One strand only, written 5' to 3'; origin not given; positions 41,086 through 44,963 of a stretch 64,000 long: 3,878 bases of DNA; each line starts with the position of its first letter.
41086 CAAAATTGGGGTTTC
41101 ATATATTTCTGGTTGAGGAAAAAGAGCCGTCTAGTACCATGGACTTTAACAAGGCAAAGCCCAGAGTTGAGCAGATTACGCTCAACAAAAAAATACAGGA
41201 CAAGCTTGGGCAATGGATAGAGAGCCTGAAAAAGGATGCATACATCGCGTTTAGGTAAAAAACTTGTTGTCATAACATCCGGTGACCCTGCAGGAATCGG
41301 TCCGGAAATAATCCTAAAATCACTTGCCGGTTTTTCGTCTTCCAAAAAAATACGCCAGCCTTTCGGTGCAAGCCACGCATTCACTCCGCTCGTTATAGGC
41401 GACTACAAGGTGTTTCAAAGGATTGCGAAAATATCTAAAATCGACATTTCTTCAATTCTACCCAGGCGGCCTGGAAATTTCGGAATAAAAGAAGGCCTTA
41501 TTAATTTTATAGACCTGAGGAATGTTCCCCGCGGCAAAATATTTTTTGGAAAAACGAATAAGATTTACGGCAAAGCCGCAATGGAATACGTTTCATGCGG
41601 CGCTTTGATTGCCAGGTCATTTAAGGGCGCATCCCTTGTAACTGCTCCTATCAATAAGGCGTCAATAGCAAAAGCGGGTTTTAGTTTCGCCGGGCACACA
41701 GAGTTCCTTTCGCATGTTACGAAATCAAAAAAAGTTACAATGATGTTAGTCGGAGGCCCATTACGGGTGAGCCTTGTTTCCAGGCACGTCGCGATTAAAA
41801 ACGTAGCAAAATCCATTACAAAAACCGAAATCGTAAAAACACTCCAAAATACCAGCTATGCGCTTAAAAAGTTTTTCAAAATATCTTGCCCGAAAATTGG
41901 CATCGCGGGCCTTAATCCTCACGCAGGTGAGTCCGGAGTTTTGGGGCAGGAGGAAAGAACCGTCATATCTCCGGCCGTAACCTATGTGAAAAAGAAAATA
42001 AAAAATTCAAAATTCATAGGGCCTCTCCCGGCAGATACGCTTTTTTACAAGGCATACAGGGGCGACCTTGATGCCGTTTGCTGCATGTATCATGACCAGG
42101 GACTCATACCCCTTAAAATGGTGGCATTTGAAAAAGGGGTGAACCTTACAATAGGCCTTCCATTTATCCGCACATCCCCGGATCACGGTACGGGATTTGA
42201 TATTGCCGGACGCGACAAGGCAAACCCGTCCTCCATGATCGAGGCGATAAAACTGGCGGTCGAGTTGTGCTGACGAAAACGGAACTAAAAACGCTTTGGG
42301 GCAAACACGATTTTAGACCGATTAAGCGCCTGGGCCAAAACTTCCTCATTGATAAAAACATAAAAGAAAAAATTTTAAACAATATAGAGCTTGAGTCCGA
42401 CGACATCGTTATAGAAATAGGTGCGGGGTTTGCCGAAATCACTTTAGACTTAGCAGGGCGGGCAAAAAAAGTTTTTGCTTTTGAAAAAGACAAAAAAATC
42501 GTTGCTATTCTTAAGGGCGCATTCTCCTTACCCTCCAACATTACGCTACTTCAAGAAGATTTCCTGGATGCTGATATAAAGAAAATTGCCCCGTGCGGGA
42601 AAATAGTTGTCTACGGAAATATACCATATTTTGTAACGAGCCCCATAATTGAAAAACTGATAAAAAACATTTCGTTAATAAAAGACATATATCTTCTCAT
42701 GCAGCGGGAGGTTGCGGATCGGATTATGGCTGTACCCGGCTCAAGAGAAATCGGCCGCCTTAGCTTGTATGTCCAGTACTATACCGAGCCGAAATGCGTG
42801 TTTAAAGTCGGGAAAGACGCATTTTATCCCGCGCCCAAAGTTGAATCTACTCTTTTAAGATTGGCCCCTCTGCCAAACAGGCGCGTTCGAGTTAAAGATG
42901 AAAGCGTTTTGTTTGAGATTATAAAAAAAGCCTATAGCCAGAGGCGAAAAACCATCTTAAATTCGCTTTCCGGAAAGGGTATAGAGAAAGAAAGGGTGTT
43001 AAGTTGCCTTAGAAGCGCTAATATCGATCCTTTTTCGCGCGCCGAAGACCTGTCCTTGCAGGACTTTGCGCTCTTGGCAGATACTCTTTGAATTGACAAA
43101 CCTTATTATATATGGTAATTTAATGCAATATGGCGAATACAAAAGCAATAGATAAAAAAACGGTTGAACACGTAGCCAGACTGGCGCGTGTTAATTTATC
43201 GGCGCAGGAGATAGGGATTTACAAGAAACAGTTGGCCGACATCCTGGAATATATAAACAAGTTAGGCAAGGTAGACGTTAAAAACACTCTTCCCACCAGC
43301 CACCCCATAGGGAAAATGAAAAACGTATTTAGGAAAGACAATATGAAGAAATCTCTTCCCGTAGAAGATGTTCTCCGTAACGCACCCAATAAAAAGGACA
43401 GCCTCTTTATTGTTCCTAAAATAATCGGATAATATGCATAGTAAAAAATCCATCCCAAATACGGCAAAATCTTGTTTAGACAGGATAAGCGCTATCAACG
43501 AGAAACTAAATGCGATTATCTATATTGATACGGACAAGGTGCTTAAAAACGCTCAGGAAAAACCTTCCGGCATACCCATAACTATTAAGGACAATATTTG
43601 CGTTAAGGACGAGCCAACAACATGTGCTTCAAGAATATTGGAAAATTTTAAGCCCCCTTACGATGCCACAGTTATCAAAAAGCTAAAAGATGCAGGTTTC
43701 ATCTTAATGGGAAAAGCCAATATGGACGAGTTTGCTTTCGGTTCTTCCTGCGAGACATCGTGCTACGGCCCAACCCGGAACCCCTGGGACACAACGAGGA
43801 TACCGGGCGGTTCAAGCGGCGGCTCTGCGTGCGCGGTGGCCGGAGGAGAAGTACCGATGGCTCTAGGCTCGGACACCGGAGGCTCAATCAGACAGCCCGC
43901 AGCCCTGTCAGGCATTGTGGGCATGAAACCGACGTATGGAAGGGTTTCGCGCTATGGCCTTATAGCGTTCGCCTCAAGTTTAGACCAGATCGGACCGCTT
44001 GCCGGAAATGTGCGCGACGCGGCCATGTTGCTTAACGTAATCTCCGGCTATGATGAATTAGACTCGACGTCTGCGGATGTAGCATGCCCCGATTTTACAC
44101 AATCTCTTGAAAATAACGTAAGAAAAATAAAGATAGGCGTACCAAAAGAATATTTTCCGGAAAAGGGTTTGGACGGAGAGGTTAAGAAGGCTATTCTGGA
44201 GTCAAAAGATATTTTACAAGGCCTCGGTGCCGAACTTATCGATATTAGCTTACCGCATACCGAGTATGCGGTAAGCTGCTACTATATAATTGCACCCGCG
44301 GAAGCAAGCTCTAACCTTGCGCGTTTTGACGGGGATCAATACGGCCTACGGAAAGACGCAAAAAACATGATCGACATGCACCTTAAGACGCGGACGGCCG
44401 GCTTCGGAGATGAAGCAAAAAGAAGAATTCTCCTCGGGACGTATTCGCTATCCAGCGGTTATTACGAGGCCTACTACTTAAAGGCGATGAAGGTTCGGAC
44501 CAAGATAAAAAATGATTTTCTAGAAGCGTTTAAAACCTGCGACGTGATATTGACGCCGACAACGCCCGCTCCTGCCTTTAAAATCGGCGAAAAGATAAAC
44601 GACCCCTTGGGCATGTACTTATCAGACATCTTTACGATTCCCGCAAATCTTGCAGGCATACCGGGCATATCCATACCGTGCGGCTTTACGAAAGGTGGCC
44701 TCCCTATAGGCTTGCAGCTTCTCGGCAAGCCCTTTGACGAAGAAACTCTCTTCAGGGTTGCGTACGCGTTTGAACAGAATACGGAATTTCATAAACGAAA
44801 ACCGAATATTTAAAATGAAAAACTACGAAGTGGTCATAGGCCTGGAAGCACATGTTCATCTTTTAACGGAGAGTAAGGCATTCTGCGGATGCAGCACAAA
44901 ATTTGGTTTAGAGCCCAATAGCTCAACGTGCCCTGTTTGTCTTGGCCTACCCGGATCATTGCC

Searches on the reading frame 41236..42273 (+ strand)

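Call 68: search_protein_families(library=pfam, proteins=[window:41236-42273:+], max_evalue=0.00001)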
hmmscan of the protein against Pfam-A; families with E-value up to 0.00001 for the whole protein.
window:41236-42273:+ (345 aa): 1 family
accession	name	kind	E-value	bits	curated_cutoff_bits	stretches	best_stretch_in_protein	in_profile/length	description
PF04166.17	PdxA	-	1e-98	330.7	27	1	49-341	3-286/286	Pyridoxal phosphate biosynthetic protein PdxA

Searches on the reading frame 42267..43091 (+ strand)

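Call 68: search_protein_families(library=pfam, proteins=[window:42267-43091:+], max_evalue=0.00001)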
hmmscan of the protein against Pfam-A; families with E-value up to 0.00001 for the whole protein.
window:42267-43091:+ (274 aa): 1 family
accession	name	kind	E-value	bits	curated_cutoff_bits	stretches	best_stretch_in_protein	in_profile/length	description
PF00398.26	RrnaAD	-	2.2e-57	194.6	24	1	20-271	6-258/263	Ribosomal RNA adenine dimethylase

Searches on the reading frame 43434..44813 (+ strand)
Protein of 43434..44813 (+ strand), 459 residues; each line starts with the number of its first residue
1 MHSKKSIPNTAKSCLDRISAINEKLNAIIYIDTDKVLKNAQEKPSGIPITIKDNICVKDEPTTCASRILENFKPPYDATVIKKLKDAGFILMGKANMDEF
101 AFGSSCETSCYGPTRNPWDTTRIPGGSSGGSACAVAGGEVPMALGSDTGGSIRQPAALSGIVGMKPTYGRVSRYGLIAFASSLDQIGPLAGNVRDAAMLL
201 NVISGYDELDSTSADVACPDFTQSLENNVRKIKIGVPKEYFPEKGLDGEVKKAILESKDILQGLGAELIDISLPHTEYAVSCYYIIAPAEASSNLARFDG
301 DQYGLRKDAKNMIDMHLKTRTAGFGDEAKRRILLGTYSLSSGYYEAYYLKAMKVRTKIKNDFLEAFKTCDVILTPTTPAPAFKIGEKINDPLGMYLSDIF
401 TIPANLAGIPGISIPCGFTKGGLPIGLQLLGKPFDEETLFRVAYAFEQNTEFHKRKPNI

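Call 68: search_protein_families(library=pfam, proteins=[window:43434-44813:+], max_evalue=0.00001)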
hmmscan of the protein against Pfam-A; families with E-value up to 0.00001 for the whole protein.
window:43434-44813:+ (459 aa): 1 family
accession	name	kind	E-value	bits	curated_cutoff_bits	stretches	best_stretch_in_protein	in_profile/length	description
PF01425.27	Amidase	-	8e-155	516.7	27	1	12-439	4-444/445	Amidase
